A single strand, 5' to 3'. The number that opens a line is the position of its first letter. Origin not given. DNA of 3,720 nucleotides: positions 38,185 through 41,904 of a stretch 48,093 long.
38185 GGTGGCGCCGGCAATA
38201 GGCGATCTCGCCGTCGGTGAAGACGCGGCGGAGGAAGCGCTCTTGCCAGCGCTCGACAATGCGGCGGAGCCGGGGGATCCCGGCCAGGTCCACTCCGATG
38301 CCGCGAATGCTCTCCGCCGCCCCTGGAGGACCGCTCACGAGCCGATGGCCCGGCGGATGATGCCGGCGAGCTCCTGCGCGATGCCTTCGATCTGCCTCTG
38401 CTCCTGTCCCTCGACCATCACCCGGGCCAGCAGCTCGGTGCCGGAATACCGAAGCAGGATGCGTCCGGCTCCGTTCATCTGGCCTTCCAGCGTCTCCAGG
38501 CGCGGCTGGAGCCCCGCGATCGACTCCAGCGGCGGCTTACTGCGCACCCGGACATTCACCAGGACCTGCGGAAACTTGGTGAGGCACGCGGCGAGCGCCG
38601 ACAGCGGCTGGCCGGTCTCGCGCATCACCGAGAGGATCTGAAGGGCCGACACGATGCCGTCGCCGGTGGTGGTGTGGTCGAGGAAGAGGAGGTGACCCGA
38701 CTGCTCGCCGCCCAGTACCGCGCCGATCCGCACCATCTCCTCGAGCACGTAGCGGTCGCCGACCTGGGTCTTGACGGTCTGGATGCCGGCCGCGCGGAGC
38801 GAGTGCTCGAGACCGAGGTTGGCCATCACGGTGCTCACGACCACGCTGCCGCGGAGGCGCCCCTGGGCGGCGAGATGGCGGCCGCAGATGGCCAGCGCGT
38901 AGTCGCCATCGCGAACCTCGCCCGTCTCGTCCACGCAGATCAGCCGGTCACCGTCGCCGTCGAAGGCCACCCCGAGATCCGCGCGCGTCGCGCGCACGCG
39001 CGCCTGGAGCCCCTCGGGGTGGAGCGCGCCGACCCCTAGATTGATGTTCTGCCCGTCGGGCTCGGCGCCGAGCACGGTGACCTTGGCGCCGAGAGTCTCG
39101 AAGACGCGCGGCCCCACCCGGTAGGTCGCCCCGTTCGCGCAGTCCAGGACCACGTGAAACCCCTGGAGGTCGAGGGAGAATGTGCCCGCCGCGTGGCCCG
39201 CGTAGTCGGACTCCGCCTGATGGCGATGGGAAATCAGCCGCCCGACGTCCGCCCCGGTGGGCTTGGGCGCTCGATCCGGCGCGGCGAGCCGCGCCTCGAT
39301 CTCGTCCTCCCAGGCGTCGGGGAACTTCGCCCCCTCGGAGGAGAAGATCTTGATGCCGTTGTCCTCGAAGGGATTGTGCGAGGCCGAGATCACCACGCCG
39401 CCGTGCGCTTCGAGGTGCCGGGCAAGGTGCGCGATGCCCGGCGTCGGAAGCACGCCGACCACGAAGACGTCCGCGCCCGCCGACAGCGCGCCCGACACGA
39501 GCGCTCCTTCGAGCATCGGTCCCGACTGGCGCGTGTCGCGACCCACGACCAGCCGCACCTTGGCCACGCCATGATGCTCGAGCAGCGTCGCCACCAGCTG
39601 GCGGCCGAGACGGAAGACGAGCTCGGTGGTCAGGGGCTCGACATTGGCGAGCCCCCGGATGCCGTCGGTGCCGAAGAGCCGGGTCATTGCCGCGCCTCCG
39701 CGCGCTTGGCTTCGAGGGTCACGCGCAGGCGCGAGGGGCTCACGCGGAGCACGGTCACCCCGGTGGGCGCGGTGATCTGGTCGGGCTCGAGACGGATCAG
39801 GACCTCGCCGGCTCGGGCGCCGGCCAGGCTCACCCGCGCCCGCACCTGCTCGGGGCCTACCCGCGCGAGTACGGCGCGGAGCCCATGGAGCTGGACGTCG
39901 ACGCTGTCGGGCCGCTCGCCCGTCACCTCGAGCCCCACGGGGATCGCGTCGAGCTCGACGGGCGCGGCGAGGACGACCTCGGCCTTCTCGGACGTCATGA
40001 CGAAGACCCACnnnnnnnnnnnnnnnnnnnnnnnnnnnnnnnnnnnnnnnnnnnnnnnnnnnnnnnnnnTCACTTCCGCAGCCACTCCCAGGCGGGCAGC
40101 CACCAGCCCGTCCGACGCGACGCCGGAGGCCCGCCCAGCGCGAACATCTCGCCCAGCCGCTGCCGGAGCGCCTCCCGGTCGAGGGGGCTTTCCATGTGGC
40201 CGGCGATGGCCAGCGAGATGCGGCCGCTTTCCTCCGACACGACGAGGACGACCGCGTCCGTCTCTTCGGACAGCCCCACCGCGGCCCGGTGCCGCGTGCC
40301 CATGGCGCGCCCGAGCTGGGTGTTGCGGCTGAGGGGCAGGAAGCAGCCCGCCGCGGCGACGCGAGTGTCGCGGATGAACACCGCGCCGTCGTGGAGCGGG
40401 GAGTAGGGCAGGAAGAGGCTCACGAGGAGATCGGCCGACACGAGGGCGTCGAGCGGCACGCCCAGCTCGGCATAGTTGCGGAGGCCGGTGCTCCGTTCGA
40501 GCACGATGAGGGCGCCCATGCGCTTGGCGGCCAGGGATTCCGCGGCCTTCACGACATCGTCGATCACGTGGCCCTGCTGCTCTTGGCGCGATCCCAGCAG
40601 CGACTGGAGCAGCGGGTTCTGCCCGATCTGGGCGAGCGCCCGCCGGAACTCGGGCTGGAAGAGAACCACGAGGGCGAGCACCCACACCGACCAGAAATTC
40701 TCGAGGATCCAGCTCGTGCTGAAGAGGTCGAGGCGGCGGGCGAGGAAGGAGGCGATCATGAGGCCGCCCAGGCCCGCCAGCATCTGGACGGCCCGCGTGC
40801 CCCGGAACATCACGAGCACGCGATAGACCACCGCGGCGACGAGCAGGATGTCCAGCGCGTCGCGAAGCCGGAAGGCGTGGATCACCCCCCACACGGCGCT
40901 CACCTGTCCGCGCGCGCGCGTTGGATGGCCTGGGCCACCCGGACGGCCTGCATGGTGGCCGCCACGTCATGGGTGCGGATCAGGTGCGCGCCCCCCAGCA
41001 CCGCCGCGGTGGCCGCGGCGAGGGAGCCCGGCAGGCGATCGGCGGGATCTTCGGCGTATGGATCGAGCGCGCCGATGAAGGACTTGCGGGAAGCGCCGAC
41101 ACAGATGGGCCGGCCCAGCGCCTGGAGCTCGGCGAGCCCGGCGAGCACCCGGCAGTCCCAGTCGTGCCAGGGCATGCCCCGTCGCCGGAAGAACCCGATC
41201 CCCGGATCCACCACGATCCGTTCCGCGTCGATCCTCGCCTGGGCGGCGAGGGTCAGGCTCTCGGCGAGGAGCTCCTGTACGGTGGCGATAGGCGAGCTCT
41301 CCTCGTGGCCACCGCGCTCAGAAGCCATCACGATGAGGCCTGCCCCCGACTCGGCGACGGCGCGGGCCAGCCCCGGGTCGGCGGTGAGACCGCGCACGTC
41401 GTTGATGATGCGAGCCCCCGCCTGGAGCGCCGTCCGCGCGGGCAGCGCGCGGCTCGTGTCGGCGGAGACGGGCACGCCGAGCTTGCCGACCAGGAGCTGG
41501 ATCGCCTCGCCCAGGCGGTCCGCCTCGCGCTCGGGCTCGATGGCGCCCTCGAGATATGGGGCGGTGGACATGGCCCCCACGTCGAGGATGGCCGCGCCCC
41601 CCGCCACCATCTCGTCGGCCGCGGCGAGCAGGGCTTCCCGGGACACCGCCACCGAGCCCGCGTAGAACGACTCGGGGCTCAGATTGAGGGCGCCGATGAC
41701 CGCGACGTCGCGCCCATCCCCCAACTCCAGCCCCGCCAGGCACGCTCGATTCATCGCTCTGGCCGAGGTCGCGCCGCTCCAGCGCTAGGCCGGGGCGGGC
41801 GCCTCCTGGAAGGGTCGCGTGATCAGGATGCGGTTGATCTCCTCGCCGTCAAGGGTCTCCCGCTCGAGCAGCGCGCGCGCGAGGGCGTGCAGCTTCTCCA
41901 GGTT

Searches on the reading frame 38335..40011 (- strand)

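Call 32: search_protein_families(library=pfam, proteins=[window:38335-40011:-], max_evalue=0.0001)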
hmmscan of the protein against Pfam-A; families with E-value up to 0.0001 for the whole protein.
window:38335-40011:- (558 aa): 4 families
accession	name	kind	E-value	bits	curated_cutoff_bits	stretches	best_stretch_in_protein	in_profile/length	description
PF02878.22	PGM_PMM_I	-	2.8e-42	144.1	22.5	1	111-244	2-133/138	Phosphoglucomutase/phosphomannomutase, alpha/beta/alpha domain I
PF02880.22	PGM_PMM_III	-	2.3e-36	124.8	20.7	1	368-479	1-114/115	Phosphoglucomutase/phosphomannomutase, alpha/beta/alpha domain III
PF02879.22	PGM_PMM_II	-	2.5e-15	57.3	29.3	1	276-364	9-103/103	Phosphoglucomutase/phosphomannomutase, alpha/beta/alpha domain II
PF00408.26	PGM_PMM_IV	-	1.2e-11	45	23.1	1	484-549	1-66/68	Phosphoglucomutase/phosphomannomutase, C-terminal domain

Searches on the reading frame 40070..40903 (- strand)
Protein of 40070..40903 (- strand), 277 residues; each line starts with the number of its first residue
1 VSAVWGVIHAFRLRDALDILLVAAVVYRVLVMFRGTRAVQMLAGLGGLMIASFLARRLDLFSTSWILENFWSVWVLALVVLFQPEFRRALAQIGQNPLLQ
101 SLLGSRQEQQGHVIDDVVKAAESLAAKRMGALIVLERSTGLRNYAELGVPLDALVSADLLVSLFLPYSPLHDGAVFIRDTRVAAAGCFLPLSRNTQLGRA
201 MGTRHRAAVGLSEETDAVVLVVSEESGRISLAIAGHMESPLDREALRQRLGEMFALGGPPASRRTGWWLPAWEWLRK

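Call 32: search_protein_families(library=pfam, proteins=[window:40070-40903:-], max_evalue=0.0001)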
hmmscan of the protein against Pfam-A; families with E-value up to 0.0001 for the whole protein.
window:40070-40903:- (277 aa): 2 families
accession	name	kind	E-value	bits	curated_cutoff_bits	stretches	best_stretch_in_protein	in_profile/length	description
PF02457.21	DAC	-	4.7e-42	142.8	27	1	119-236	2-118/119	DisA bacterial checkpoint controller nucleotide-binding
PF19293.4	CdaA_N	-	5.2e-11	43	23.8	1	9-85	3-80/81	CdaA N-terminal transmembrane domain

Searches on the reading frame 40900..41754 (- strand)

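Call 32: search_protein_families(library=pfam, proteins=[window:40900-41754:-], max_evalue=0.0001)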
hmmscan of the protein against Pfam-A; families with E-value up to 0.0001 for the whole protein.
window:40900-41754:- (284 aa): 1 family
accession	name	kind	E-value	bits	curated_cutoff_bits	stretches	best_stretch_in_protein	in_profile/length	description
PF00809.28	Pterin_bind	-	7.2e-52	176.9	25.5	1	21-262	2-244/244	Pterin binding enzyme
